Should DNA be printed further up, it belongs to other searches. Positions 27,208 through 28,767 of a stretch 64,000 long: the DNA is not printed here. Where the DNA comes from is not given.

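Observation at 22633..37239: Perfect 6.5-kb inverted repeat carrying two identical, tail-to-tail VSP genes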

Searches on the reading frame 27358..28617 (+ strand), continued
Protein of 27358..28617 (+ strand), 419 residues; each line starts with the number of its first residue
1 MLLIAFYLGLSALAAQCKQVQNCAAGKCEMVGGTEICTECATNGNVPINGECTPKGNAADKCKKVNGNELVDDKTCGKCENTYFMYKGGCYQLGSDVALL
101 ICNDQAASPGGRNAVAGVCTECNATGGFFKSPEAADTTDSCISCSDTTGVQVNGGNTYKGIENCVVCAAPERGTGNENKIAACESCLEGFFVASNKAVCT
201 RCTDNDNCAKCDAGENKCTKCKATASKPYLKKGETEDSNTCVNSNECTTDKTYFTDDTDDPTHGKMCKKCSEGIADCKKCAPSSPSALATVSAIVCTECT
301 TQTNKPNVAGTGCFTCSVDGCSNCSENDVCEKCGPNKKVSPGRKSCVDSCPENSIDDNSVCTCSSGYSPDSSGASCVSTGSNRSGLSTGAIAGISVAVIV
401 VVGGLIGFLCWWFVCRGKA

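Call 51: find_encoding_contigs(protein=P0006, flank=10000, max_places=4)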
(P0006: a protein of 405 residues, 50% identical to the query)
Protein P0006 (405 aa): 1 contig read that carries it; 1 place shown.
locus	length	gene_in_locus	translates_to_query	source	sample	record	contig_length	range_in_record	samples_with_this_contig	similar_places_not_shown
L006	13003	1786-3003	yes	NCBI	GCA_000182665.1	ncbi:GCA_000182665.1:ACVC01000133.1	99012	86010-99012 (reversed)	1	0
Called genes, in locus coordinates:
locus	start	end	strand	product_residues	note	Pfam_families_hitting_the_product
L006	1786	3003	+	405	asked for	PF03302:VSP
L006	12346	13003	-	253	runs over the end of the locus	-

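Call 66: search_protein_families(library=pfam, proteins=[L004:5022-6245:+, L001:4835-5221:+], max_evalue=0.1)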
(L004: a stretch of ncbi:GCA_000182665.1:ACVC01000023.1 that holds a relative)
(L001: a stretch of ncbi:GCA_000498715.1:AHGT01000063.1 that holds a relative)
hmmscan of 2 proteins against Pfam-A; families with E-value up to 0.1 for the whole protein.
L004:5022-6245:+ (408 aa): 2 families
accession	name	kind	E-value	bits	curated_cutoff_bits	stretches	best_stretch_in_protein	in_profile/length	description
PF00078.32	RVT_1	-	4.5e-12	46.5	29.6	1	247-393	1-144/205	Reverse transcriptase (RNA-dependent DNA polymerase)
PF16293.11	zf-C2H2_9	-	0.035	14.5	29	1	20-43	2-25/59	C2H2 type zinc-finger (1 copy)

L001:4835-5221:+ (129 aa): 2 families
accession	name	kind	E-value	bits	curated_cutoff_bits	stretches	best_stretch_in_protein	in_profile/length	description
PF00078.32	RVT_1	-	4e-06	27.1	29.6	1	73-126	138-192/205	Reverse transcriptase (RNA-dependent DNA polymerase)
PF12694.12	cpYpsA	-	0.087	13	26.2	1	49-126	26-104/145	Circularly permutated YpsA SLOG family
